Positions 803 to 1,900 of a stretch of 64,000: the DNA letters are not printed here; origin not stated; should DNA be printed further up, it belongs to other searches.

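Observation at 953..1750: Secreted coiled-coil protein gene wedged between rpsS and rplV inside the S10 ribosomal operon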

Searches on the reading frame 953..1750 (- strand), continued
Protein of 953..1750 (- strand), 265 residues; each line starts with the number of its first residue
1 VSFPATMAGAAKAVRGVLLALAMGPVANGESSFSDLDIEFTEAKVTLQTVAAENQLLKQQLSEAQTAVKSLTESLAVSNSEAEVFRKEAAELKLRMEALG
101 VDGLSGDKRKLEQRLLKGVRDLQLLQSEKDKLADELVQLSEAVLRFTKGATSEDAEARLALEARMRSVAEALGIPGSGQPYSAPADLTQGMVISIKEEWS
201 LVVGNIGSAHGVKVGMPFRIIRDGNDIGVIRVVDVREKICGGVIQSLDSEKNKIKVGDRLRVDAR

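Call 73: predict_structure(alignment_id=A5)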
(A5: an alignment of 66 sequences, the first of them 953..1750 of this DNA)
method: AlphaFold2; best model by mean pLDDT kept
length: 265 residues; sequences in the alignment: 66
mean_pLDDT: 84.9   pTM: 0.39
mean pLDDT of the five models: 84.9, 84.7, 84.4, 83.6, 83.4
residues with pLDDT >= 90: 161; 70-90: 50; 50-70: 38; < 50: 16
segments of 3 or more residues with pLDDT < 50: 1-3, 23-31, 179-182
pLDDT, mean of each block of 10 residues (from residue 1): 51 58 48 67 93 97 98 98 97 87 68 91 96 94 87 82 90 65 72 95 96 96 95 97 93 93 87
secondary structure, 60 per line:
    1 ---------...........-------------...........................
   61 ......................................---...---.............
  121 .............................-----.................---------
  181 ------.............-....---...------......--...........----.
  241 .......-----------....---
elements in order: H10-20 H34-98 H108-149 H155-171 E190-196 E201-204 E217-222 E225-235 E240-247 E259-262

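Call 75: fold_search(model_id=the predicted structure, library=pdb)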
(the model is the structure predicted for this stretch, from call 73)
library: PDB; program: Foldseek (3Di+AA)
matches with E <= 10: 688; with E <= 0.001: 6
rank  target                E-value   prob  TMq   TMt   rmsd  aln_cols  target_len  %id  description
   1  8z5n_0                2.5e-04  1.00  0.24  0.18   9.7       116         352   15  Cryo-EM structure of the LPHT ring (released 2025-10-22)
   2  3w1e                  3.4e-04  1.00  0.23  0.17   9.9       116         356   16  Structure of FlgT, a flagellar basal body component protein (released 2013-04-03)
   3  6tmh_A                5.0e-04  1.00  0.23  0.13   4.4        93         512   19  Cryo-EM structure of Toxoplasma gondii mitochondrial ATP synthase dimer, OSCP/F1/c-ring model (released 2020-12-16)
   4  2j5u_A                6.1e-04  1.00  0.19  0.23  13.3       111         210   20  MreC Lysteria monocytogenes (released 2006-12-11)
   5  9bxu_A                8.4e-04  1.00  0.25  0.14   3.8        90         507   16  Cryo-EM structure of ATP synthase DP state (released 2025-08-06)
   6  6njo_F                9.5e-04  1.00  0.22  0.14   2.7        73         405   14  Structure of the assembled ATPase EscN from the enteropathogenic E. coli (EPEC) type III secretion system (released 2019-02-20)
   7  9o1c_C                1.0e-03  1.00  0.24  0.13   3.1        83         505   14  Pseudomonas aeruginosa ATPase State2 (released 2025-12-10)
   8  2r9v                  1.0e-03  1.00  0.25  0.14   3.0        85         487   21  Crystal structure of ATP synthase subunit alpha (TM1612) from Thermotoga maritima at 2.10 A resolution (released 2007-10-02)
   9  6z1r_C                1.1e-03  1.00  0.23  0.13   5.3        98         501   18  bovine ATP synthase F1-peripheral stalk domain, state 2 (released 2020-09-09)
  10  9a4e_A                1.2e-03  1.00  0.23  0.13   9.5       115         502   19  Integrative model of ATPA-ATPF by crosslinking MS and deep learning (released 2024-09-18)
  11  9brr_0                1.7e-03  1.00  0.22  0.10   2.7        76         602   14  Intact V-ATPase State 3 in synaptophysin knock-out isolated synaptic vesicles (released 2024-06-19)
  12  7khr_C                1.8e-03  1.00  0.23  0.10   2.8        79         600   14  Cryo-EM structure of bafilomycin A1-bound intact V-ATPase from bovine brain (released 2021-03-17)
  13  9io5_J                2.1e-03  1.00  0.22  0.10  24.9       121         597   13  Cryo-EM structure of G1-ATPase dimer from Mycoplasma mobile gliding machinery (released 2025-03-12)
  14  9vkp_C                2.2e-03  1.00  0.23  0.12   9.8       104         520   12  Cryo-EM structure of F-ATP synthase from Mycobacteroides abscessus (Rotational State 1) (released 2026-01-14)
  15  6xbw_B                2.5e-03  1.00  0.22  0.10   2.7        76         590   14  Cryo-EM structure of V-ATPase from bovine brain, state 1 (released 2020-08-19)
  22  7eft_A                3.2e-03  0.98  0.18  0.23  14.3       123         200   21  Crystal structure of cell shape-determining protein MreC (released 2021-10-20)
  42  7eft_B                4.8e-03  0.96  0.20  0.23   7.7       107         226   21  Crystal structure of cell shape-determining protein MreC (released 2021-10-20)
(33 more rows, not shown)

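Call 79: search_protein_families(library=padloc, proteins=[window:953-1750:-], max_evalue=0.01)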
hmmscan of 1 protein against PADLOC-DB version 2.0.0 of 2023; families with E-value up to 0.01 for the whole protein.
window:953-1750:- (265 aa): 3 families
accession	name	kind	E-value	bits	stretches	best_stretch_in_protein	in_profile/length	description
PDLC03863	LmuB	-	3.9e-05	20.5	1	41-176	337-481/610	-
PDLC03859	LmuB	-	0.0016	15.7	1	30-208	345-513/611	-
PDLC00551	JetC2|JetC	-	0.0037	13.1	1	39-157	861-979/1365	DUF3584 domain; MukB-like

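Call 80: search_protein_families(library=phrogs, proteins=[window:953-1750:-], max_evalue=0.01)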
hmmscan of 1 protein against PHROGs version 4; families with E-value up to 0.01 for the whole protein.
window:953-1750:- (265 aa): 0 families
